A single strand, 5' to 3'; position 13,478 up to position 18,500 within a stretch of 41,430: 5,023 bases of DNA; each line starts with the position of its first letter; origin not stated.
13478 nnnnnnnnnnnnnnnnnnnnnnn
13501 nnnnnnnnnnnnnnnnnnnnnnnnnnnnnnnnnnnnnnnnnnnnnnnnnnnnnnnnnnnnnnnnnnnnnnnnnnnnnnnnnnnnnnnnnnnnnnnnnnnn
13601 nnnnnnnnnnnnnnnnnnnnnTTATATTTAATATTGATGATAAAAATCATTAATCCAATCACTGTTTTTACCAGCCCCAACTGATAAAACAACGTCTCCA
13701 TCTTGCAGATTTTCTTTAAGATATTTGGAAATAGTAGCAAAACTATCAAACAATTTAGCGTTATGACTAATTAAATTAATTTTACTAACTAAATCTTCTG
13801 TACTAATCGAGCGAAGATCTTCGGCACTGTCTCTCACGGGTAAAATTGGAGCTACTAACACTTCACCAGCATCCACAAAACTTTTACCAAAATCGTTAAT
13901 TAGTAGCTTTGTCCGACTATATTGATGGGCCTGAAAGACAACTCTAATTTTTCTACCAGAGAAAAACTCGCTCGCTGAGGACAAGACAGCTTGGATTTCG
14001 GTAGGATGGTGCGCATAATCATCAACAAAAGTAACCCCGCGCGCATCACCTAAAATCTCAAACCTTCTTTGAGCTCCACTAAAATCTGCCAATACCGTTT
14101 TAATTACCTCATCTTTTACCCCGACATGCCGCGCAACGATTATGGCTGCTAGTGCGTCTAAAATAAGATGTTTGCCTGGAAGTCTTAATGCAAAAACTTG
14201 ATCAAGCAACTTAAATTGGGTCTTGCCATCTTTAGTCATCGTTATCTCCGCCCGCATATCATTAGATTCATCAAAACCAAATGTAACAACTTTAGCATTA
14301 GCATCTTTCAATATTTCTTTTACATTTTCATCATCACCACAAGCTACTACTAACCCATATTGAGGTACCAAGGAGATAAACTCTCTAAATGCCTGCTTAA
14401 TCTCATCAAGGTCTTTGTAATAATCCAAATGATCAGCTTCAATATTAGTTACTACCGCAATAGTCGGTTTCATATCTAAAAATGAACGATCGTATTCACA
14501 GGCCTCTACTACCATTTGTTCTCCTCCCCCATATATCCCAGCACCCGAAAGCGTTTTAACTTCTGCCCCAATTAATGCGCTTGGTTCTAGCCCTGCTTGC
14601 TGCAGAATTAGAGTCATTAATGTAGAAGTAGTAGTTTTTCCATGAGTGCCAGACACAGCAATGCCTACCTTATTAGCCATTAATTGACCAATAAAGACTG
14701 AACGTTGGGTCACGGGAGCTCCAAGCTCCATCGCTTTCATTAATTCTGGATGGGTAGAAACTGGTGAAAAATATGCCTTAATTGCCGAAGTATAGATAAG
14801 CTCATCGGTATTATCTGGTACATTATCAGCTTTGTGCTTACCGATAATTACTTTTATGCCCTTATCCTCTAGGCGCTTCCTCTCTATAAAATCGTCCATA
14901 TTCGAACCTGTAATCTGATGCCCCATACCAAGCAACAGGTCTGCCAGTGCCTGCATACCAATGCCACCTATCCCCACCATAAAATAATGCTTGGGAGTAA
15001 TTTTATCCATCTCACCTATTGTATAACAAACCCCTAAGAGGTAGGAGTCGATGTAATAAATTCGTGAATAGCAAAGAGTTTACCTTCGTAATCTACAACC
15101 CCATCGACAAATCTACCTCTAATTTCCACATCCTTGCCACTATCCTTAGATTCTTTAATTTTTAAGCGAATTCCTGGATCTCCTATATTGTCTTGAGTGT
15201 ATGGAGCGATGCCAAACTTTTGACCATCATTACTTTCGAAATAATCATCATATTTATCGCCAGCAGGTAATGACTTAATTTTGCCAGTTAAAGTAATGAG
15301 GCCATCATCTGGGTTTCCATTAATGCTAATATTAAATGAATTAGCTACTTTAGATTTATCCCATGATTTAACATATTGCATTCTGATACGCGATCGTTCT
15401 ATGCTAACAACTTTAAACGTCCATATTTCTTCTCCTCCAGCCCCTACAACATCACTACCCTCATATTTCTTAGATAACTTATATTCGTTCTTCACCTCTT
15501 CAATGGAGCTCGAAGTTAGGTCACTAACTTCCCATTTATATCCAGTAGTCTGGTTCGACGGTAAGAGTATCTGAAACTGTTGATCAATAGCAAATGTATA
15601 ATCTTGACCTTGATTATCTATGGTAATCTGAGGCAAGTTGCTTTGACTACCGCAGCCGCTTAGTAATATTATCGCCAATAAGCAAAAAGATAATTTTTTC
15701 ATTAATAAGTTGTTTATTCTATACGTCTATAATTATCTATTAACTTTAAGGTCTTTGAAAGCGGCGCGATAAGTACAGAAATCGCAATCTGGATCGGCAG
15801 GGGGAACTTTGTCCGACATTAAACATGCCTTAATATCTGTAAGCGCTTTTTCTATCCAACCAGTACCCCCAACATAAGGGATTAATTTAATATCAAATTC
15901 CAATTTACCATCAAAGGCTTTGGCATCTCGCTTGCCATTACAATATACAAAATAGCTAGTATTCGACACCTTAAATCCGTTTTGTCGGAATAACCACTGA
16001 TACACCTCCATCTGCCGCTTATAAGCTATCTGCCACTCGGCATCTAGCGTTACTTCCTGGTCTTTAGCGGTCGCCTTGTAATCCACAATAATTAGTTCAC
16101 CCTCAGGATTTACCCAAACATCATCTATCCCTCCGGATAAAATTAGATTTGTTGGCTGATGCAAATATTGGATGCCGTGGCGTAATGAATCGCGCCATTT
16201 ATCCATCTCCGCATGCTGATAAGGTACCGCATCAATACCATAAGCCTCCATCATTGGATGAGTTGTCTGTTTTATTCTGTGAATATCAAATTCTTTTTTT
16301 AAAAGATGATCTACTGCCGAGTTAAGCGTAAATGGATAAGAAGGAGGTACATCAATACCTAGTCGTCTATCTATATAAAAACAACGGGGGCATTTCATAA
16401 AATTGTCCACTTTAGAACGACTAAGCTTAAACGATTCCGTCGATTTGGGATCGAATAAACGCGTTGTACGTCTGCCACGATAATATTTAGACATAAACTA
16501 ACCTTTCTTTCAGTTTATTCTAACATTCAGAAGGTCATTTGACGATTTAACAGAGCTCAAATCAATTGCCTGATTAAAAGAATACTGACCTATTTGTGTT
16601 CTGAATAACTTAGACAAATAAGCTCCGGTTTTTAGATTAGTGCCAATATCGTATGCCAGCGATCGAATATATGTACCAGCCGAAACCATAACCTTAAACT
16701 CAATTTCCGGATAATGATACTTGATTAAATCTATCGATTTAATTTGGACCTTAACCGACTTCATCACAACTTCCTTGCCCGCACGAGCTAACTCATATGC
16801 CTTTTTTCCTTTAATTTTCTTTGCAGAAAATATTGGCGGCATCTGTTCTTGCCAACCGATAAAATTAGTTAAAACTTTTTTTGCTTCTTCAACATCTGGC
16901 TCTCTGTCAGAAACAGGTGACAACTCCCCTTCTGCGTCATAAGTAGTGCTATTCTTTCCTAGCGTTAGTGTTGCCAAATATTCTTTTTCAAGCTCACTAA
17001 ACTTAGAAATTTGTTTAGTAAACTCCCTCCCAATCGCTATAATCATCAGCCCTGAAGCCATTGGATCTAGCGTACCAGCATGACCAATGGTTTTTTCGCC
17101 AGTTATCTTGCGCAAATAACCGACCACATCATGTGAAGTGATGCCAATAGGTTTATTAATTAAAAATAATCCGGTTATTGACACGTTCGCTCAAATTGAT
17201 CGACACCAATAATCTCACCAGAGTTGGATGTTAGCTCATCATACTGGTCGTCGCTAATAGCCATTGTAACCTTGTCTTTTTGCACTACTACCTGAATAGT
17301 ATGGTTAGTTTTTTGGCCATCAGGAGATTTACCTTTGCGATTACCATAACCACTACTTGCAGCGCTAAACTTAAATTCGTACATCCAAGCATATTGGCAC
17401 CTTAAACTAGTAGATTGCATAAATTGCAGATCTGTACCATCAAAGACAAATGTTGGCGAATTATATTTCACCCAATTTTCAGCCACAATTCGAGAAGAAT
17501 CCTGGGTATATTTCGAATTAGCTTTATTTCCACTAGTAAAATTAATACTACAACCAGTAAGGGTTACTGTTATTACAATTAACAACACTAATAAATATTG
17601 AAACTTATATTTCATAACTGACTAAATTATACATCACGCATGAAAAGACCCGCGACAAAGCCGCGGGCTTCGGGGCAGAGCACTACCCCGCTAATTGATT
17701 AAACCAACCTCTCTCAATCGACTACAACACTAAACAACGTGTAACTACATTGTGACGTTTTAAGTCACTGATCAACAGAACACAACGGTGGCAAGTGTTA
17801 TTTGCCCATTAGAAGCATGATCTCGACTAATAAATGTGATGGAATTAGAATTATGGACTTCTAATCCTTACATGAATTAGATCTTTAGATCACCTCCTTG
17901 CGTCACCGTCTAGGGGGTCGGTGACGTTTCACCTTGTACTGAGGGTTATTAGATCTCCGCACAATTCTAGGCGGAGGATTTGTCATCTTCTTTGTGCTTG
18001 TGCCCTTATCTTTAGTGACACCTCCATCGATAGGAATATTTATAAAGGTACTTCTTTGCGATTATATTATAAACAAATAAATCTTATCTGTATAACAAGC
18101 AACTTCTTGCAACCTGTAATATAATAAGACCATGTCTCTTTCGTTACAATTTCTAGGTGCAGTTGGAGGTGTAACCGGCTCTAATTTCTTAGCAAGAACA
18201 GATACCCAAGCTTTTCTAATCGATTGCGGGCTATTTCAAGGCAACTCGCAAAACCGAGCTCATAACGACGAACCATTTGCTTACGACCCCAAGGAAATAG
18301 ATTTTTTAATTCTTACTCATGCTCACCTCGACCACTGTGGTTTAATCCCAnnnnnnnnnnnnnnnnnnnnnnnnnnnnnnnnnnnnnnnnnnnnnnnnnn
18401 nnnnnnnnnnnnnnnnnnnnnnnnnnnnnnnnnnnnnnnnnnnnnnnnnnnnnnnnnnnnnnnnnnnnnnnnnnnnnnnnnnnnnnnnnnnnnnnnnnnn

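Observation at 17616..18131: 515-bp ORF-free, hairpin-dense locus with its own minus-strand terminator (candidate novel ncRNA or long attenuator leader)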

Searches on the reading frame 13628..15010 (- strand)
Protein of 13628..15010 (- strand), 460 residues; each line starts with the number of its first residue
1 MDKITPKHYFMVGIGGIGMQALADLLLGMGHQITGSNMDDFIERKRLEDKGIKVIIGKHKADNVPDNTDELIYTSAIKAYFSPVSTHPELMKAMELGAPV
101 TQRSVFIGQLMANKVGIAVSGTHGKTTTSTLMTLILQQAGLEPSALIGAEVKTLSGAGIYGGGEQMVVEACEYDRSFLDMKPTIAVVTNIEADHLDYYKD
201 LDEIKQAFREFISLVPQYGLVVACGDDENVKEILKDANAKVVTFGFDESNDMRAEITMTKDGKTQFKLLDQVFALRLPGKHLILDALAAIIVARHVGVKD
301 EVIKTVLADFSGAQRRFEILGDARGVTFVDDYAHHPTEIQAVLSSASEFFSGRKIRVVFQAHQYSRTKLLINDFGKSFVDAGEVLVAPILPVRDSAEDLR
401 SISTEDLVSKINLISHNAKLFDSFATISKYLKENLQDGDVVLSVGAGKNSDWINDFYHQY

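Call 9: search_protein_families(library=pfam, proteins=[window:13628-15010:-])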
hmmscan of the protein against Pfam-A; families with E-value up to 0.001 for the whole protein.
window:13628-15010:- (460 aa): 3 families
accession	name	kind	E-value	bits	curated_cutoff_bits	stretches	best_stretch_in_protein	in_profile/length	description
PF08245.18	Mur_ligase_M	-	6.6e-29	101.7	24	1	119-293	1-200/200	Mur ligase middle domain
PF02875.26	Mur_ligase_C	-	2.5e-21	77.3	28.4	1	315-447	1-127/127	Mur ligase, glutamate ligase domain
PF01225.30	Mur_ligase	-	7.6e-16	58.7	21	1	10-114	3-94/95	Mur ligase family, catalytic domain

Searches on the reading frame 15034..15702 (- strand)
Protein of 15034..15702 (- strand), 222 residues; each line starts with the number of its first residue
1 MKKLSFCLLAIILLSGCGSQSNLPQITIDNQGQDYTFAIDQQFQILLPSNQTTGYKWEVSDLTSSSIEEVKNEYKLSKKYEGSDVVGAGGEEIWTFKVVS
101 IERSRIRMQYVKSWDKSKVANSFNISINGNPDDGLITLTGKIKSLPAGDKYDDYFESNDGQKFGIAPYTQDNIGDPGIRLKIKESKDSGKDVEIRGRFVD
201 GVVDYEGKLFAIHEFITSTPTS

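Call 9: search_protein_families(library=pfam, proteins=[window:15034-15702:-])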
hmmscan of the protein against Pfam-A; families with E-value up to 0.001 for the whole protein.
window:15034-15702:- (222 aa): 1 family
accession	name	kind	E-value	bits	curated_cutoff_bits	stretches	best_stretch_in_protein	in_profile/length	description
PF09394.16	Inhibitor_I42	-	7.8e-20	71.4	27.2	1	39-126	4-90/91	Chagasin family peptidase inhibitor I42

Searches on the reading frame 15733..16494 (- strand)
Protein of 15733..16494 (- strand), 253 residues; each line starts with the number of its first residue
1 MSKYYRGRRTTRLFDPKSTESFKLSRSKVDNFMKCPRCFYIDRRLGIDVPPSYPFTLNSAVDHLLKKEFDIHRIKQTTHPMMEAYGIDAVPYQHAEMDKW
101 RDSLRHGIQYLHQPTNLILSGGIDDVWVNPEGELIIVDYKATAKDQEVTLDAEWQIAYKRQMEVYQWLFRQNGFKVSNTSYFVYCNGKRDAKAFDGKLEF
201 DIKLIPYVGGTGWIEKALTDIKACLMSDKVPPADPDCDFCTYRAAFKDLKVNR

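Call 9: search_protein_families(library=pfam, proteins=[window:15733-16494:-])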
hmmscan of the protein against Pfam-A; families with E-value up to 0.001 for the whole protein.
window:15733-16494:- (253 aa): 1 family
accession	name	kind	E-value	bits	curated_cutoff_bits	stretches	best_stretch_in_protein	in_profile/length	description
PF12705.13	PDDEXK_1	-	2.7e-12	47.6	22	1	107-244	120-244/247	PD-(D/E)XK nuclease superfamily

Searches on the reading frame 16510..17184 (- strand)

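Call 9: search_protein_families(library=pfam, proteins=[window:16510-17184:-])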
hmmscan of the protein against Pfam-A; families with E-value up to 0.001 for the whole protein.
window:16510-17184:- (224 aa): 3 families
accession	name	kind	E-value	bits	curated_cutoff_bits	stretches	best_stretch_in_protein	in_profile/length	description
PF01509.24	TruB_N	-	1.8e-46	158.7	27.3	1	25-173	1-149/149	TruB family pseudouridylate synthase (N terminal domain)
PF16198.10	TruB_C_2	-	2.4e-06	28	29.3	1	174-214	1-41/66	tRNA pseudouridylate synthase B C-terminal domain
PF00849.27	PseudoU_synth_2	-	4e-06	27.6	26.8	1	7-89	3-84/152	RNA pseudouridylate synthase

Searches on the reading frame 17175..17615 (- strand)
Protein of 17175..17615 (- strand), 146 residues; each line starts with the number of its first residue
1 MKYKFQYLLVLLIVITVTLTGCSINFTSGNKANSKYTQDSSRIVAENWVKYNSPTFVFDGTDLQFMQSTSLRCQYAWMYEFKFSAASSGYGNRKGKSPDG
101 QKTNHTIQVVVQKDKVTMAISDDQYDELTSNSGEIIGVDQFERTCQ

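Call 9: search_protein_families(library=pfam, proteins=[window:17175-17615:-])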
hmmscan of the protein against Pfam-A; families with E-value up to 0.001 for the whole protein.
window:17175-17615:- (146 aa): 0 families

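Call 35: find_homologous_proteins(query=window:17175-17615:-, max_evalue=0.001)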
Query window:17175-17615:- (146 aa): 6 proteins with E <= 0.001 among 15 candidates.
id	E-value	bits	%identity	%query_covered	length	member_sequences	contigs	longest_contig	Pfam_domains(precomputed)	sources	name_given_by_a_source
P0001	2.6e-92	324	100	100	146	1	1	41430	-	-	-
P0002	3.5e-67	243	75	100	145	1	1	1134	-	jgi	jgi:hypothetical protein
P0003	7.6e-61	222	71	96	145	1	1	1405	-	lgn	-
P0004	9.2e-61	222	73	92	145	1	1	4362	-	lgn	-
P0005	1.6e-58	215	67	95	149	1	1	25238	-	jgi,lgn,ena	-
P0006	2.5e-57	211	66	99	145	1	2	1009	-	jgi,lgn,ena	-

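Call 36: find_encoding_contigs(protein=P0005, flank=6000, max_places=4)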
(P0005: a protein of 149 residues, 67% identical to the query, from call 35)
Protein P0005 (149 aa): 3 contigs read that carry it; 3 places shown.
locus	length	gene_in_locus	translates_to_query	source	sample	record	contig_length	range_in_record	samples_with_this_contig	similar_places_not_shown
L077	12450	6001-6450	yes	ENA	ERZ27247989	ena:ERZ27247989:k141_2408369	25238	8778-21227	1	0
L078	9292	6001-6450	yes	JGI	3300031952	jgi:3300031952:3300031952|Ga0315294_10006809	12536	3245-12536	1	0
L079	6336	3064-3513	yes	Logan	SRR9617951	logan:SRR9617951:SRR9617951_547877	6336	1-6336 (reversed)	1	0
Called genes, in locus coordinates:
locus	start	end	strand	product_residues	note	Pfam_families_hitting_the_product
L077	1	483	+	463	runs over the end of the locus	PF21799:MurD-like_N, PF08245:Mur_ligase_M, PF02875:Mur_ligase_C (weak)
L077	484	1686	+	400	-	PF01098:FTSW_RODA_SPOVE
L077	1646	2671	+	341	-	PF03033:Glyco_transf_28, PF04101:Glyco_tran_28_C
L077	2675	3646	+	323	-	PF01207:Dus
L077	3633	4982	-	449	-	PF00753:Lactamase_B, PF23023:Anti-Pycsar_Apyc1, PF12706:Lactamase_B_2, PF16661:Lactamase_B_6, PF10996:Beta-Casp, PF07521:RMMBL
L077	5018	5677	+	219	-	PF01135:PCMT, PF01209:Ubie_methyltran (weak), PF13847:Methyltransf_31, PF13649:Methyltransf_25 (weak)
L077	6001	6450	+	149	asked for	-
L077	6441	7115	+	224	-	PF00849:PseudoU_synth_2 (weak), PF01509:TruB_N, PF16198:TruB_C_2 (weak)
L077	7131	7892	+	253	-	PF12705:PDDEXK_1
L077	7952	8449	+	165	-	-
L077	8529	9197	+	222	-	PF09394:Inhibitor_I42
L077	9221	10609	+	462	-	PF01225:Mur_ligase, PF08245:Mur_ligase_M, PF02875:Mur_ligase_C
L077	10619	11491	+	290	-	PF08478:POTRA_1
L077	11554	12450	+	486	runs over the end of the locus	PF13177:DNA_pol3_delta2, PF13604:AAA_30 (weak), PF00004:AAA, PF07728:AAA_5 (weak), PF13401:AAA_22 (weak), PF22608:DNAX_ATPase_lid, PF21960:RCF1-5-like_lid (weak), PF12169:DNA_pol3_gamma3, +2 more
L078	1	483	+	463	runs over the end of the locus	PF21799:MurD-like_N, PF08245:Mur_ligase_M, PF02875:Mur_ligase_C (weak)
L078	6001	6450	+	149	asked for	-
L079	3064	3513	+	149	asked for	-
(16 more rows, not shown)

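Call 37: find_encoding_contigs(protein=P0004, flank=6000, max_places=4)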
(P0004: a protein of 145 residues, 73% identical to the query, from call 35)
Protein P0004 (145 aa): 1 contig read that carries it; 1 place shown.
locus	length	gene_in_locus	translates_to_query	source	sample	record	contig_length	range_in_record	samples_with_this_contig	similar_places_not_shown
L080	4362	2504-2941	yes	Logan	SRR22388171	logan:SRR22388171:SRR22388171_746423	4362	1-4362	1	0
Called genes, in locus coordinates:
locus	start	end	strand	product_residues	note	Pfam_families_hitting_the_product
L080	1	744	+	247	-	?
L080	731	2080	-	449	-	PF00753:Lactamase_B, PF23023:Anti-Pycsar_Apyc1, PF12706:Lactamase_B_2 (weak), PF16661:Lactamase_B_6, PF10996:Beta-Casp, PF07521:RMMBL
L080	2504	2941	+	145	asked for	-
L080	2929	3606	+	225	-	PF01509:TruB_N, PF16198:TruB_C_2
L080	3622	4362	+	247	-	?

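Call 38: find_encoding_contigs(protein=P0003, flank=6000, max_places=4)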
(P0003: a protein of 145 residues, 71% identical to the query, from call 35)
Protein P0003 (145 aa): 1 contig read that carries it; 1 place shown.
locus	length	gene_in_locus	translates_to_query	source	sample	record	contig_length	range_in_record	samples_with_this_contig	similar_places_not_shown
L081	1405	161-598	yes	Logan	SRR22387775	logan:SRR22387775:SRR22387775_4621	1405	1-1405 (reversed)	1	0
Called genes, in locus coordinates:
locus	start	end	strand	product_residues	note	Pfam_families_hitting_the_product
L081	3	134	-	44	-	?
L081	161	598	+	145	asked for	-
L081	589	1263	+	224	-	PF00849:PseudoU_synth_2 (weak), PF01509:TruB_N, PF16198:TruB_C_2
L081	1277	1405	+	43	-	?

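Call 39: find_encoding_contigs(protein=P0002, flank=6000, max_places=4)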
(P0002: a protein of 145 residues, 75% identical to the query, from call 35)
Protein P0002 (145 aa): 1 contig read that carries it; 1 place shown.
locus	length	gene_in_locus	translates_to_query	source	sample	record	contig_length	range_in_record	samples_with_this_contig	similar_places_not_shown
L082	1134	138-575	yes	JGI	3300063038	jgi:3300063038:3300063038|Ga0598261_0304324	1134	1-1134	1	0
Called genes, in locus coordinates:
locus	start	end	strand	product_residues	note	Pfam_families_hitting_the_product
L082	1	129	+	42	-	?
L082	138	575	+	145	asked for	-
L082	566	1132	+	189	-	?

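Call 65: find_encoding_contigs(protein=P0006, flank=3000, max_places=3)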
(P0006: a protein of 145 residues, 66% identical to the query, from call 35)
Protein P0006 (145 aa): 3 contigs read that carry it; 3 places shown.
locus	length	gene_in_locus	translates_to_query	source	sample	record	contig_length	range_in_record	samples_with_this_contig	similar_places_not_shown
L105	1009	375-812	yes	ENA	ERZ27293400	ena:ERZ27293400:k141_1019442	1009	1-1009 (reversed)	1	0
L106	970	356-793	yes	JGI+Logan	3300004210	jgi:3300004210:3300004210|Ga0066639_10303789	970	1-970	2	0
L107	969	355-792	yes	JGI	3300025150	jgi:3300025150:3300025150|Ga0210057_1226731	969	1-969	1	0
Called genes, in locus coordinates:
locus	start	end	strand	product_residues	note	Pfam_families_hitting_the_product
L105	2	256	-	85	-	?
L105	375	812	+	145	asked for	-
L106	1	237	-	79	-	?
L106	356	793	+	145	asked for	-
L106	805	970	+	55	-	?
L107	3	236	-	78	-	?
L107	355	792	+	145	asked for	-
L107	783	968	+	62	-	?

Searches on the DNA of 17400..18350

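Call 4: search_rna_families(source=window, start=17400, end=18350, threshold=evalue, max_evalue=10, show_alignments=3)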
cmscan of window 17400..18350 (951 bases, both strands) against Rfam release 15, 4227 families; matches with E-value up to 10: 1.
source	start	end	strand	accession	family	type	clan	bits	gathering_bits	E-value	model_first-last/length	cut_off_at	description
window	17794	17850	+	RF01497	ALIL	Cis-reg;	-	12.9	50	1.1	1-117/117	no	ALIL pseudoknot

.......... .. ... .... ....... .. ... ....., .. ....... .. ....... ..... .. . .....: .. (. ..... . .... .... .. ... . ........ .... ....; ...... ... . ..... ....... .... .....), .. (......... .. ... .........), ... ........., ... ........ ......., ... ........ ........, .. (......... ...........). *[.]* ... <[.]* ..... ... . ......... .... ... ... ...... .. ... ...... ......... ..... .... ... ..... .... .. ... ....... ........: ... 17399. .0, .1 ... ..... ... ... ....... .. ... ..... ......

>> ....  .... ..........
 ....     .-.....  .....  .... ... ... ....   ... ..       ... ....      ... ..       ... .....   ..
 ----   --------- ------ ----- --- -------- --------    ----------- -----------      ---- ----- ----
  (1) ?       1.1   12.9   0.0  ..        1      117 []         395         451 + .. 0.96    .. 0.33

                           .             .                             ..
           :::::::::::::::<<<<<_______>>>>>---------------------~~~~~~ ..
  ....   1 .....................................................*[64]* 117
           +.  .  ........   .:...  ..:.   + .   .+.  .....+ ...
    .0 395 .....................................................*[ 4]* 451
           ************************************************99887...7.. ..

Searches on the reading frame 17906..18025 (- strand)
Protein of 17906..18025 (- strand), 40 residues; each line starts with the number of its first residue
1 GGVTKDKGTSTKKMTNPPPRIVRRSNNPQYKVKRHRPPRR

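Call 76: search_solved_structures(query=window:17906-18025:-, max_evalue=10, show_alignments=3)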
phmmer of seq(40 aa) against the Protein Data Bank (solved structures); distinct sequences matched with E-value up to 10: 0.
